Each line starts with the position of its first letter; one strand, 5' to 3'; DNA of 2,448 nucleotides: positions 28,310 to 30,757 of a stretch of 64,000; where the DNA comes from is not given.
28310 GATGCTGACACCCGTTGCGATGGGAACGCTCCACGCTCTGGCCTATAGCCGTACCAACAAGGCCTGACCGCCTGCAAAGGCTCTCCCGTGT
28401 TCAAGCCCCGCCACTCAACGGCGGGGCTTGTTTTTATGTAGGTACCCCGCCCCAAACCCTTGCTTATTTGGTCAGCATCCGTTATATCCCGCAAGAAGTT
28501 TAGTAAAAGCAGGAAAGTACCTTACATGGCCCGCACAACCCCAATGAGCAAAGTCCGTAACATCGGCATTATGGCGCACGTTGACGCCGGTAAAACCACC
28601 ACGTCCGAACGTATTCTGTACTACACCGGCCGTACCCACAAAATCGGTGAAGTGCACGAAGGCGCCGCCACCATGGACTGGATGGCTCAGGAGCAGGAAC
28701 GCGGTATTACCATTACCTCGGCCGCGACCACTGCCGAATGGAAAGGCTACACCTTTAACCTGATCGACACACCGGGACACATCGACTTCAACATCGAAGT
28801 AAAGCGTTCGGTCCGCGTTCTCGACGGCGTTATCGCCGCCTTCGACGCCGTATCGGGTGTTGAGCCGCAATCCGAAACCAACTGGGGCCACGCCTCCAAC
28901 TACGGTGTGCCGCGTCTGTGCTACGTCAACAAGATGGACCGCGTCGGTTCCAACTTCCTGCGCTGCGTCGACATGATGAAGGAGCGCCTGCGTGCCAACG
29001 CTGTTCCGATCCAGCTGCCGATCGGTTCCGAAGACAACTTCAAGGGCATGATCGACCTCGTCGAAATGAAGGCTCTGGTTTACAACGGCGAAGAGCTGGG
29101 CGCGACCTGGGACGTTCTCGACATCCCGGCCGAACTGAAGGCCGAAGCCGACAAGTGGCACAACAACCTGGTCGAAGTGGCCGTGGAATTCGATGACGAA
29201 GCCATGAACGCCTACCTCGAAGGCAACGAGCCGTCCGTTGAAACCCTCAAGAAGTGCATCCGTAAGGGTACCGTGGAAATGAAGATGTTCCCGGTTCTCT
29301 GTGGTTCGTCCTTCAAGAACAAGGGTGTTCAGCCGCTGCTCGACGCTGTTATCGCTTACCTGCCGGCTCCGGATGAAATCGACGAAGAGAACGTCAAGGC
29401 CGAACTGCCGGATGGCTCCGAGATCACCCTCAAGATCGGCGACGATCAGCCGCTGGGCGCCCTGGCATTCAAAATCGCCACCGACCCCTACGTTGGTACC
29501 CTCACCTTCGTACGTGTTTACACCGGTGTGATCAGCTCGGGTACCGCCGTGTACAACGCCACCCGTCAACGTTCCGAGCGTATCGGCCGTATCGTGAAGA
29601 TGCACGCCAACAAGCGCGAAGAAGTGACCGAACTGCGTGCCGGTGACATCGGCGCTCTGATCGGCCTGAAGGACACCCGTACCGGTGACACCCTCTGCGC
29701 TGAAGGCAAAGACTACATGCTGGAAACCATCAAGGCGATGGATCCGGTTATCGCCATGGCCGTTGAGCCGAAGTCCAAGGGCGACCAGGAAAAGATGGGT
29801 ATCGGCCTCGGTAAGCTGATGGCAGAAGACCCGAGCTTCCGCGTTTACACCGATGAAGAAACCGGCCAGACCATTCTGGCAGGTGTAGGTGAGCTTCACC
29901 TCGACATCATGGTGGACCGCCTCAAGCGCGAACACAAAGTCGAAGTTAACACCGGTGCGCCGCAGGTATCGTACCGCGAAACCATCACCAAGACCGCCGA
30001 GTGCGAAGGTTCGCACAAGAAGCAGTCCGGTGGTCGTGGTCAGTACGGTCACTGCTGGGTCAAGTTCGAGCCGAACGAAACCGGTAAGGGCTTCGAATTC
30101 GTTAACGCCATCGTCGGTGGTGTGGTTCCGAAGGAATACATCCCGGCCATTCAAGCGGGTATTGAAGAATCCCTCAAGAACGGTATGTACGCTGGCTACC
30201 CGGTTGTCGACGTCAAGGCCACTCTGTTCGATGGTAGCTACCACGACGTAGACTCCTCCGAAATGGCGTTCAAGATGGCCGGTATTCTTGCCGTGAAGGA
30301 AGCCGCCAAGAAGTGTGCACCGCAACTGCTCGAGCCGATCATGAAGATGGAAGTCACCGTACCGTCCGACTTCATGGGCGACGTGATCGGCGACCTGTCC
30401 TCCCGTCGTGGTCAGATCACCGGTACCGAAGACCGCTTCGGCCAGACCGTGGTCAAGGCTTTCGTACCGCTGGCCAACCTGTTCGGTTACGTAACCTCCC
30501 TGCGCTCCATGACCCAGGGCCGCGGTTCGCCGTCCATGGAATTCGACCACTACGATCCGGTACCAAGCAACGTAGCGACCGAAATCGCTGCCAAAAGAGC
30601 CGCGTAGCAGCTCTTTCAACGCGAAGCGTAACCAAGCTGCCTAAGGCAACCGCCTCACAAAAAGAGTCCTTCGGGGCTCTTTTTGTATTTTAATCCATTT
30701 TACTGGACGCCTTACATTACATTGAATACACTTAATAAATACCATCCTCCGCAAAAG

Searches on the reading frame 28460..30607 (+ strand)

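Call 83: search_protein_families(library=pfam, proteins=[window:28460-30607:+], max_evalue=0.0001)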
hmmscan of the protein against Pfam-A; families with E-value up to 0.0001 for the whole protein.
window:28460-30607:+ (715 aa): 7 families
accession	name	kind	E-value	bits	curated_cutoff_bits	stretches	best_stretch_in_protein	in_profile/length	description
PF00009.33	GTP_EFTU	-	8.7e-64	215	26.5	1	31-302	2-187/188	Elongation factor Tu GTP binding domain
PF03764.24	EFG_IV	-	1.9e-49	166.9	24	1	501-619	1-120/121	Elongation factor G, domain IV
PF00679.30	EFG_C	-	5.7e-31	106.8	27.9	1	622-707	1-87/89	Elongation factor G C-terminus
PF14492.12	EFG_III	-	1.2e-30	105.8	27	1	428-499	3-74/75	Elongation Factor G, domain III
PF03144.31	GTP_EFTU_D2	-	2.7e-18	66.6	30.3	1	346-413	1-73/73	Elongation factor Tu domain 2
PF22042.2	EF-G_D2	-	2.5e-16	60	27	1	334-414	4-83/84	Elongation factor G domain 2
PF16658.11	RF3_C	-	4.4e-07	30.2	40.1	1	429-514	9-94/132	Class II release factor RF3, C-terminal domain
